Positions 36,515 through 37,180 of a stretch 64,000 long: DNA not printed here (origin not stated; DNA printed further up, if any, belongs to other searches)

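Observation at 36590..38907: Freshly inserted IS1595-family transposon carrying a nucleoside-deoxyribosyltransferase-like / PP-loop enzyme gene pair with its own promoter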

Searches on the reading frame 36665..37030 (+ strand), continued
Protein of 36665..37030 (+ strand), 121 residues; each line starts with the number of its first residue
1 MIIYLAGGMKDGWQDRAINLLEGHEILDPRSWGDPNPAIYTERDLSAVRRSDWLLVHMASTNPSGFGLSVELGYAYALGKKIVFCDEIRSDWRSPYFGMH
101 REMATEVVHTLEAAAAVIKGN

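Call 73: search_dna_similar(query=window:36665-37030:+, collection=phages, mode=protein, max_rows=30, max_evalue=0.001)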
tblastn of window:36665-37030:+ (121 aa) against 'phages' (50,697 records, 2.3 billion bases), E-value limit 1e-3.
No match.

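Call 80: find_related_loci(query=A3, collection=metagenome_contigs, flank=4000)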
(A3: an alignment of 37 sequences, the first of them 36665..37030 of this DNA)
Query A3 (121 aa) in metagenome_contigs; peptide patterns used: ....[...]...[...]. (x = any residue, [..] = any of these).
38 stretches matched a pattern; 35 encode a relative of the query (tblastn E <= 1e-3); 35 distinct loci.
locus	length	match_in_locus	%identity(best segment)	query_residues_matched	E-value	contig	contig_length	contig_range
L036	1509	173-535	100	1-121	6e-86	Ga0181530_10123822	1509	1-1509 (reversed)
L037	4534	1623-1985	84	1-121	6e-70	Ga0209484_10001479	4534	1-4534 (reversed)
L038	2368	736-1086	74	2-118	4e-61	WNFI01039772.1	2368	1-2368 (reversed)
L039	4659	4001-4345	75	1-115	2e-58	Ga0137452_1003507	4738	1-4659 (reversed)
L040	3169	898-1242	75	1-115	7e-58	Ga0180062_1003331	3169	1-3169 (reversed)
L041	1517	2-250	100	39-121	2e-55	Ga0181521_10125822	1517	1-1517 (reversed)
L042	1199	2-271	67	31-120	4e-41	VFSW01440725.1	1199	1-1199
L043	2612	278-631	54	1-108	5e-36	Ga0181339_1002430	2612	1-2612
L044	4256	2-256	61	31-115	1e-33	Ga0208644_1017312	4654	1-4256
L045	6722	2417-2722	51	3-103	2e-30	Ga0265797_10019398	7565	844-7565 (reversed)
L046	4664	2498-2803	51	3-103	2e-30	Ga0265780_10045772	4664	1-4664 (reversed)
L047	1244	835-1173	50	1-114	1e-28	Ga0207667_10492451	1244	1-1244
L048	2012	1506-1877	40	3-119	1e-26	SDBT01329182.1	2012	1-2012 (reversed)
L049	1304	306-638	48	1-110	3e-26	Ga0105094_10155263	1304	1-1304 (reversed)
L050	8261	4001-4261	49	1-87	4e-25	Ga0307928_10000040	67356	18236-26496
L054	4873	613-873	52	1-87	3e-23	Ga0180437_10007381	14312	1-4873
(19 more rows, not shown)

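Call 92: search_protein_families(library=pfam, proteins=[L037:595-1626:+, L037:2074-3060:-, L054:993-1802:+], max_evalue=0.01)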
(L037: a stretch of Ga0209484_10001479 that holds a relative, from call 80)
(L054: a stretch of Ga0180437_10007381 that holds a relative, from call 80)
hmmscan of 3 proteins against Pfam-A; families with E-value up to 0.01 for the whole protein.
L037:595-1626:+ (343 aa): 1 family
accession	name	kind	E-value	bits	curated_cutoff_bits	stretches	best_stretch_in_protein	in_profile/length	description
PF01507.26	PAPS_reduct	-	7.3e-06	26.6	22.5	1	4-55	2-51/175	Phosphoadenosine phosphosulfate reductase domain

L037:2074-3060:- (328 aa): 1 family
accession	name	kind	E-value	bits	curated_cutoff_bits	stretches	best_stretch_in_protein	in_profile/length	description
PF20188.4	DUF6551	-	1.9e-14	54.2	26.8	1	59-220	5-168/242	Family of unknown function (DUF6551)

L054:993-1802:+ (269 aa): 2 families
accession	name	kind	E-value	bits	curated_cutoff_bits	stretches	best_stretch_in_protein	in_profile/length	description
PF01507.26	PAPS_reduct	-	7.2e-21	75.4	22.5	1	13-206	3-173/175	Phosphoadenosine phosphosulfate reductase domain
PF01171.26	ATP_bind_3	-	0.0018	18.5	27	0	12-30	2-20/182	PP-loop family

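Call 113: fold_search(model_id=the predicted structure, library=viral)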
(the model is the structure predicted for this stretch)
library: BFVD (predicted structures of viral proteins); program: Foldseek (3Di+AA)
matches with E <= 10: 851; with E <= 0.001: 26
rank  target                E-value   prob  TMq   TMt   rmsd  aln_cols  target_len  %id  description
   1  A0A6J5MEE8            2.0e-07  1.00  0.79  0.71   3.4       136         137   18  Nucleoside 2-deoxyribosyltransferase [uncultured Caudovirales phage]
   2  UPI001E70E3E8         9.7e-07  1.00  0.80  0.53   2.6       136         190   19  (no name look-up for this kind of identifier)
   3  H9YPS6                9.7e-07  1.00  0.76  0.51   3.5       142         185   21  (no name in the UniProt tables at hand)
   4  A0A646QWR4            4.1e-06  1.00  0.72  0.60   4.4       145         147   18  (no name in the UniProt tables at hand)
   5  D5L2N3                1.5e-05  1.00  0.72  0.64   3.9       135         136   25  Nucleotidyl transferase [uncultured virus]
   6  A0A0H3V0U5            1.6e-05  1.00  0.73  0.56   4.6       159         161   17  (no name in the UniProt tables at hand)
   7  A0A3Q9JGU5            1.9e-05  1.00  0.75  0.60   3.8       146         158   19  (no name in the UniProt tables at hand)
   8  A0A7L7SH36            1.9e-05  1.00  0.71  0.61   3.7       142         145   22  Deoxyuridine triphosphatase [Gordonia phage Archimedes]
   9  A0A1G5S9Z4            3.5e-05  1.00  0.65  0.40   3.5       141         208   19  (no name in the UniProt tables at hand)
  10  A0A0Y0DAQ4            5.1e-05  1.00  0.73  0.51   4.2       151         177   16  Nucleoside deoxyribosyltransferase [Mycobacterium phage Weiss13]
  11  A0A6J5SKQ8            6.3e-05  1.00  0.65  0.62   3.9       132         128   17  Nucleoside 2-deoxyribosyltransferase [uncultured Caudovirales phage]
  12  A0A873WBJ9            1.6e-04  1.00  0.72  0.51   3.9       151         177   15  (no name in the UniProt tables at hand)
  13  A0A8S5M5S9            1.7e-04  1.00  0.56  0.46   3.1        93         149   19  Nucleoside 2-deoxyribosyltransferase [Podoviridae sp. ctaNW81]
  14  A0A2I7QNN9            2.7e-04  1.00  0.65  0.46   4.3       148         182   17  (no name in the UniProt tables at hand)
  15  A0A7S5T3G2            2.7e-04  1.00  0.61  0.46   6.9       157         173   20  (no name in the UniProt tables at hand)
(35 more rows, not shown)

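Call 114: find_encoding_contigs(protein=P0002, flank=4000, max_places=4)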
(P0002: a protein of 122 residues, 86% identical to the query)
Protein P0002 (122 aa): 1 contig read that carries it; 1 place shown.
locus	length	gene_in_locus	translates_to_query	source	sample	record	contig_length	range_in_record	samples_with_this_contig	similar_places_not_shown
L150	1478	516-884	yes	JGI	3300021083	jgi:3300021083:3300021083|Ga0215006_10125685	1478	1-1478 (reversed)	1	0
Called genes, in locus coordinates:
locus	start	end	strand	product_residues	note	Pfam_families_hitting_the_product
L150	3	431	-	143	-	?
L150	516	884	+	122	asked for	PF05014:Nuc_deoxyrib_tr (weak), PF15891:Nuc_deoxyri_tr2 (weak)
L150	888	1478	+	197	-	?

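Call 119: search_protein_representatives(alignment_id=A3)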
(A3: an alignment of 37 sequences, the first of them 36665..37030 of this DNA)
Query: 37 sequences, 122 profile positions. Proteins with E-value up to 0.001 (for the whole library): 1103; up to 1e-10: 549; up to 1e-30: 105. The best 150 are listed.
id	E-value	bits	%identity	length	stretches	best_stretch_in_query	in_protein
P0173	1.8e-46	173.3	-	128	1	2-120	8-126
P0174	8.3e-46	171.2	-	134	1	2-120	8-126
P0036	1.6e-42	160.6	-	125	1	18-118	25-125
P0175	1.2e-38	148.1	-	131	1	2-120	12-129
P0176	1.9e-38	147.5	-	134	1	1-119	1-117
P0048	3.1e-38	146.7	-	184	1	2-120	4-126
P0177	1.2e-37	144.8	-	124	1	1-120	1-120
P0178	4.1e-37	143.1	-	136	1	3-119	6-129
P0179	5.3e-37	142.8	-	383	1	2-117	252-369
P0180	8.0e-37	142.2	-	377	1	2-120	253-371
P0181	1.7e-36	141.1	-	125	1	1-120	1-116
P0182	2.9e-36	140.4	-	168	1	2-120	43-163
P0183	4.4e-36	139.8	-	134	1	2-120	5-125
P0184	6.1e-36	139.3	-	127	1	2-119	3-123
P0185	7.6e-36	139.0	-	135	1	2-121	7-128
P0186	1.1e-35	138.5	-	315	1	2-120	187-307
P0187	1.3e-35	138.3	-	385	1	2-120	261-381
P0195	1.0e-34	135.4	-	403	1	2-119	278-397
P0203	6.7e-34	132.7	-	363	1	2-120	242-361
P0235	2.5e-32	127.7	-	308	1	2-118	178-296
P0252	1.6e-31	125.1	-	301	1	2-120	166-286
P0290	5.3e-30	120.2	-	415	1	3-120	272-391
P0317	4.0e-29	117.3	-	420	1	3-120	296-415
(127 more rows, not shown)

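Call 120: search_protein_families(library=pfam, proteins=[P0179, P0180, P0186, P0187, P0195, P0203, P0235, P0252, P0290, P0317], max_evalue=0.001)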
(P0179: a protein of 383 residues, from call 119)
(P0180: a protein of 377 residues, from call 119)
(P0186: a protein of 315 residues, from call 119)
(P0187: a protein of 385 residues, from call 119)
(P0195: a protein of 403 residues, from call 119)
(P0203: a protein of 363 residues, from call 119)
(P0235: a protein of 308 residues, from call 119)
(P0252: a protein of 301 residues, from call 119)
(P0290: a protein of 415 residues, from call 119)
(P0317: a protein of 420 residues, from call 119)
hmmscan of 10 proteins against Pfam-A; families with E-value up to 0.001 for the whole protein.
P0179 (383 aa): 2 families
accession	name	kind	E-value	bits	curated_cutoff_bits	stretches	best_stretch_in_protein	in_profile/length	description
PF15891.11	Nuc_deoxyri_tr2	-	3.2e-10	40.7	30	1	250-337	1-103/105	Nucleoside 2-deoxyribosyltransferase like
PF05014.21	Nuc_deoxyrib_tr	-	5.1e-06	27.1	28.8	1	281-341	43-102/117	Nucleoside 2-deoxyribosyltransferase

P0180 (377 aa): 2 families
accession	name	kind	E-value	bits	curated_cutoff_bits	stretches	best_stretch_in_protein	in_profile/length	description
PF15891.11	Nuc_deoxyri_tr2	-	3.2e-09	37.5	30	1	252-338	2-103/105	Nucleoside 2-deoxyribosyltransferase like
PF05014.21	Nuc_deoxyrib_tr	-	2.4e-06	28.1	28.8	1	277-342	31-102/117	Nucleoside 2-deoxyribosyltransferase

P0186 (315 aa): 2 families
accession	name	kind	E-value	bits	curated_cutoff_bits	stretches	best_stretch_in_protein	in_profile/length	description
PF15891.11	Nuc_deoxyri_tr2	-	1.2e-07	32.5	30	1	186-272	2-103/105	Nucleoside 2-deoxyribosyltransferase like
PF05014.21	Nuc_deoxyrib_tr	-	0.00021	21.8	28.8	1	226-274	53-100/117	Nucleoside 2-deoxyribosyltransferase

P0187 (385 aa): 2 families
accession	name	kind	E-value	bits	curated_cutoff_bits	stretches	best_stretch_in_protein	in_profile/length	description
PF15891.11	Nuc_deoxyri_tr2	-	6.7e-08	33.3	30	1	261-346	3-103/105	Nucleoside 2-deoxyribosyltransferase like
PF05014.21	Nuc_deoxyrib_tr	-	2.4e-06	28.1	28.8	1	263-348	2-100/117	Nucleoside 2-deoxyribosyltransferase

P0195 (403 aa): 3 families
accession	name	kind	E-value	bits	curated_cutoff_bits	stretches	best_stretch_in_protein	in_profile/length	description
PF15891.11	Nuc_deoxyri_tr2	-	1e-09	39.1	30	1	277-363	2-103/105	Nucleoside 2-deoxyribosyltransferase like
PF05014.21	Nuc_deoxyrib_tr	-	3.3e-06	27.7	28.8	1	316-366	52-102/117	Nucleoside 2-deoxyribosyltransferase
PF00083.30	Sugar_tr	-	1.4e-05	24.6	22.3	1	162-264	125-227/452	Sugar (and other) transporter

P0203 (363 aa): 2 families
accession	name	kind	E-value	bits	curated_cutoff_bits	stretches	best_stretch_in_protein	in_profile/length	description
PF15891.11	Nuc_deoxyri_tr2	-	7.7e-07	29.8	30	1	240-327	1-103/105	Nucleoside 2-deoxyribosyltransferase like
PF05014.21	Nuc_deoxyrib_tr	-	5.3e-06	27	28.8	1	280-329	52-100/117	Nucleoside 2-deoxyribosyltransferase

P0235 (308 aa): 2 families
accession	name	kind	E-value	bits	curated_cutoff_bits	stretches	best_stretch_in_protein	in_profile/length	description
PF15891.11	Nuc_deoxyri_tr2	-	1.8e-07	31.8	30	1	177-263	2-103/105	Nucleoside 2-deoxyribosyltransferase like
PF05014.21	Nuc_deoxyrib_tr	-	0.00028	21.5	28.8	1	216-267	52-102/117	Nucleoside 2-deoxyribosyltransferase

P0252 (301 aa): 2 families
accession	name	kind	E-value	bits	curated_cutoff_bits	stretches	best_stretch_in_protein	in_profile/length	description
PF15891.11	Nuc_deoxyri_tr2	-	2.8e-08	34.5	30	1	166-249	3-101/105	Nucleoside 2-deoxyribosyltransferase like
PF05014.21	Nuc_deoxyrib_tr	-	7.2e-08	33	28.8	1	185-249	33-96/117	Nucleoside 2-deoxyribosyltransferase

P0290 (415 aa): 2 families
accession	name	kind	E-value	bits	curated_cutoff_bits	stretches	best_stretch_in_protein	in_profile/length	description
PF15891.11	Nuc_deoxyri_tr2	-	4.3e-05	24.3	30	1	273-356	5-103/105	Nucleoside 2-deoxyribosyltransferase like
PF05014.21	Nuc_deoxyrib_tr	-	0.00026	21.6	28.8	1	304-360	47-102/117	Nucleoside 2-deoxyribosyltransferase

P0317 (420 aa): 2 families
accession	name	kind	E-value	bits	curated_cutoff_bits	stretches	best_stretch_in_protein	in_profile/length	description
PF15891.11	Nuc_deoxyri_tr2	-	1.2e-07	32.4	30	1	296-380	4-103/105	Nucleoside 2-deoxyribosyltransferase like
PF05014.21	Nuc_deoxyrib_tr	-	5e-05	23.9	28.8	1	329-382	48-100/117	Nucleoside 2-deoxyribosyltransferase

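Call 123: find_encoding_contigs(protein=P0179, flank=4000, max_places=5)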
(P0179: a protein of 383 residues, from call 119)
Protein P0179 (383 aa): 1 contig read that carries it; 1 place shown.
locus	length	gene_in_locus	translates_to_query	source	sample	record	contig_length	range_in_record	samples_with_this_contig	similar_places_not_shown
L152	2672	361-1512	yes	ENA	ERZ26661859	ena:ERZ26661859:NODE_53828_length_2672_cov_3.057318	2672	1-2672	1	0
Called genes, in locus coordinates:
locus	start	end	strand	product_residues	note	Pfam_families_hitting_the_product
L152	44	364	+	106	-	-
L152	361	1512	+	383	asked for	PF15891:Nuc_deoxyri_tr2, PF05014:Nuc_deoxyrib_tr (weak)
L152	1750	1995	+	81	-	PF12728:HTH_17 (weak)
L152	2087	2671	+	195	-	?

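Call 125: find_related_loci(query=A8, collection=viral_contigs, flank=3500)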
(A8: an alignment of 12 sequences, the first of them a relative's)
Query A8 (383 aa) in viral_contigs; peptide patterns used: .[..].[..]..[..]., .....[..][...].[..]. (x = any residue, [..] = any of these).
140 stretches matched a pattern; 14 encode a relative of the query (tblastn E <= 1e-3); 14 distinct loci.
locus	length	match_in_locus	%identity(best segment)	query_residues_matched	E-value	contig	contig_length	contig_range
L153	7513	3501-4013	45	197-369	5e-40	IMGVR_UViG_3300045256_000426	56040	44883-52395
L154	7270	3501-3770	59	253-342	2e-30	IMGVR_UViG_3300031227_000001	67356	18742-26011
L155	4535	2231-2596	48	252-374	1e-30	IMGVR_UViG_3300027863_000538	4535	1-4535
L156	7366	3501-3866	48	252-374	2e-30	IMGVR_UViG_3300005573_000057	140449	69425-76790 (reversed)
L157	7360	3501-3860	47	253-367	4e-30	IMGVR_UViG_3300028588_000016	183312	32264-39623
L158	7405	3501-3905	41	252-382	7e-26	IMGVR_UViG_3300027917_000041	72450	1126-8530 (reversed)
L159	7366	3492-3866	43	240-369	2e-24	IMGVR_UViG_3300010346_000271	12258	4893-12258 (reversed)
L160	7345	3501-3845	43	253-368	1e-24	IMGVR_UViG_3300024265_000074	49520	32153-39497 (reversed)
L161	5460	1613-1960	42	250-369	3e-22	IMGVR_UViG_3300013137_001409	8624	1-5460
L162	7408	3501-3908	38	250-369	3e-17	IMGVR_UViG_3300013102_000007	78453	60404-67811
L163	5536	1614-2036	32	250-369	7e-14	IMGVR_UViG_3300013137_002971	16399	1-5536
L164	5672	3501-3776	38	252-337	4e-13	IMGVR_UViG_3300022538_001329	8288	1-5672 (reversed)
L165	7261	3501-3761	38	252-335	2e-10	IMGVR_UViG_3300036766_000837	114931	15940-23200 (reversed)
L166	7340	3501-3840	49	250-363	1e-13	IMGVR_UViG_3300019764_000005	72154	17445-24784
